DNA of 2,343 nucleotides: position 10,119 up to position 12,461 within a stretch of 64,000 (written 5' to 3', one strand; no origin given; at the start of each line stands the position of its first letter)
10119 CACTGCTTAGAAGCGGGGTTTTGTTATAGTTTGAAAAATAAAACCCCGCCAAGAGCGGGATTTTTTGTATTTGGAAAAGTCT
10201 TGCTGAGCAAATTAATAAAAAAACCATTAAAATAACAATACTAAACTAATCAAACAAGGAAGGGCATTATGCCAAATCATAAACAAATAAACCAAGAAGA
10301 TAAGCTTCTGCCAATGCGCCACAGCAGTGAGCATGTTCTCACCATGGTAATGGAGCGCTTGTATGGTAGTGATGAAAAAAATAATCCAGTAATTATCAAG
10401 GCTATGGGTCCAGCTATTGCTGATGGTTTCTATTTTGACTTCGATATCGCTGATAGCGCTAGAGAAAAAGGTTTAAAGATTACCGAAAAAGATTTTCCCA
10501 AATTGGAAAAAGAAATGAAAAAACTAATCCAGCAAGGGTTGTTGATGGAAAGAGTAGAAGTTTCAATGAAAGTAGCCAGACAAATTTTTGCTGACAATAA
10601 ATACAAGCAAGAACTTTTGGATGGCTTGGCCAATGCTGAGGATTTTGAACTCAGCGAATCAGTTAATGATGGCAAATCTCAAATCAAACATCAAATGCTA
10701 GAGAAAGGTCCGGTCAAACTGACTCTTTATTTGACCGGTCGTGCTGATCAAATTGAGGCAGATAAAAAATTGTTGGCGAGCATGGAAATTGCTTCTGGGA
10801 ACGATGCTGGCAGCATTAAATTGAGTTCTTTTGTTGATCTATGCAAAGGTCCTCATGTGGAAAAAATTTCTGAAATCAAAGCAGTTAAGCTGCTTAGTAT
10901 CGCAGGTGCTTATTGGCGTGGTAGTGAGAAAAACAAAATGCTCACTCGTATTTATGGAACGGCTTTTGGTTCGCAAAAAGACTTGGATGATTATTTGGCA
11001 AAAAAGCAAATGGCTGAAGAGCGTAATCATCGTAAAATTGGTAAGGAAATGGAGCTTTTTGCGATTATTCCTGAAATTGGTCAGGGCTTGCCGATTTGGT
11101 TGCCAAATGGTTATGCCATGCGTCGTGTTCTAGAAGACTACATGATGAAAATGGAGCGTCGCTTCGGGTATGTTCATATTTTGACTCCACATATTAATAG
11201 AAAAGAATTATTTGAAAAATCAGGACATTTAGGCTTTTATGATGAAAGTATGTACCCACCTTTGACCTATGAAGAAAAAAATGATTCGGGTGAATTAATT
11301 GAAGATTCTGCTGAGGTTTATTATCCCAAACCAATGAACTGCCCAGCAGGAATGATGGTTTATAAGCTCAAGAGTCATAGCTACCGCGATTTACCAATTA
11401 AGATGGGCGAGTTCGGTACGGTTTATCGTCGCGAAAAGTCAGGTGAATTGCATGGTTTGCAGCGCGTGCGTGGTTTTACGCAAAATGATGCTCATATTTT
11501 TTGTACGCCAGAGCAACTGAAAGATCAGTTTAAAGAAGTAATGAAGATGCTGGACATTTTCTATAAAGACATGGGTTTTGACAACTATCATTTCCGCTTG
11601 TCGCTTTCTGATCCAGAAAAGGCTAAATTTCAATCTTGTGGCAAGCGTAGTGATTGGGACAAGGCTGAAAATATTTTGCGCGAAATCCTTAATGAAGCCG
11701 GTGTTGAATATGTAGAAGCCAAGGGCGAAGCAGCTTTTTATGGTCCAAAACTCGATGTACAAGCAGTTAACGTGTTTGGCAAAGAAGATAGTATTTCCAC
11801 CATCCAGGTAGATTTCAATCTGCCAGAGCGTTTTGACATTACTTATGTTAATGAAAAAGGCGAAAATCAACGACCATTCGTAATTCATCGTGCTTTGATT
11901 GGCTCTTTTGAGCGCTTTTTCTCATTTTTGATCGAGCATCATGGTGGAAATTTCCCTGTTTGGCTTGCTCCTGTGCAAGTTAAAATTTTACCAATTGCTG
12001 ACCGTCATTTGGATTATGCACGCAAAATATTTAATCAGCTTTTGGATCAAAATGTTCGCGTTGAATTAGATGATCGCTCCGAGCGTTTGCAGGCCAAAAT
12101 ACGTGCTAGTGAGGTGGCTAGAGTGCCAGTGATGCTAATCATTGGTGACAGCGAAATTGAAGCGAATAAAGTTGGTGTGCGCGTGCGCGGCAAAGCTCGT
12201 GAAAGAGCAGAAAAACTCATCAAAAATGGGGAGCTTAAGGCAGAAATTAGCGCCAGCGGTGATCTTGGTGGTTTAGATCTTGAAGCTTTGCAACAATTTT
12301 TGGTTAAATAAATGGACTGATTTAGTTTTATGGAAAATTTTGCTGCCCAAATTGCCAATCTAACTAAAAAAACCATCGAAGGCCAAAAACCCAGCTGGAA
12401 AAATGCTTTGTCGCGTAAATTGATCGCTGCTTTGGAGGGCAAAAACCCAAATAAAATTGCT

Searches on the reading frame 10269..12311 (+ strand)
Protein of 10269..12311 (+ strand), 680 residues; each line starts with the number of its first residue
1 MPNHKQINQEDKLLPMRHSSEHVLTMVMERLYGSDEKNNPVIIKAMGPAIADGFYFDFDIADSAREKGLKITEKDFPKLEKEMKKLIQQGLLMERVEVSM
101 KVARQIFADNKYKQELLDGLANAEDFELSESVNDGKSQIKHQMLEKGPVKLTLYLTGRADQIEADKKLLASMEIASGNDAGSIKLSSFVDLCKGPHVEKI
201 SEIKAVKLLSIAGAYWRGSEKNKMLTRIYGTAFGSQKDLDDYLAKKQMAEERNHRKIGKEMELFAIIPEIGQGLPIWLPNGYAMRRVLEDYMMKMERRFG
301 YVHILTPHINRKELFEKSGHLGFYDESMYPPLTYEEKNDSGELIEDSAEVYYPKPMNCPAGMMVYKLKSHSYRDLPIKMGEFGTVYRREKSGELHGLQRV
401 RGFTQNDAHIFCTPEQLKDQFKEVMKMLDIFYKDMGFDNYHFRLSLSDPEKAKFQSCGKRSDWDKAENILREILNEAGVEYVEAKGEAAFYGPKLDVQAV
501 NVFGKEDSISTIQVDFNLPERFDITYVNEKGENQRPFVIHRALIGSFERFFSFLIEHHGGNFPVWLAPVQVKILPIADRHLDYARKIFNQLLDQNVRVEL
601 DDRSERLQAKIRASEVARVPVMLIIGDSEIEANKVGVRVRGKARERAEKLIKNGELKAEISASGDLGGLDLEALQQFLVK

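Call 63: search_protein_families(library=pfam, proteins=[window:10269-12311:+], max_evalue=0.001)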
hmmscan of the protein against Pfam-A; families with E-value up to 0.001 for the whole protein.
window:10269-12311:+ (680 aa): 3 families
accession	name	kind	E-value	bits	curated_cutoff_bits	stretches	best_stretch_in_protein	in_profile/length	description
PF00587.30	tRNA-synt_2b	-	1.1e-44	153.1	29.3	1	346-558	6-179/179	tRNA synthetase class II core domain (G, H, P, S and T)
PF03129.25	HGTP_anticodon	-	8.2e-19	68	21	1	570-644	1-78/94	Anticodon binding domain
PF07973.19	tRNA_SAD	-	4.7e-13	49.3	24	1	188-229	10-44/44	Threonyl and Alanyl tRNA synthetase second additional domain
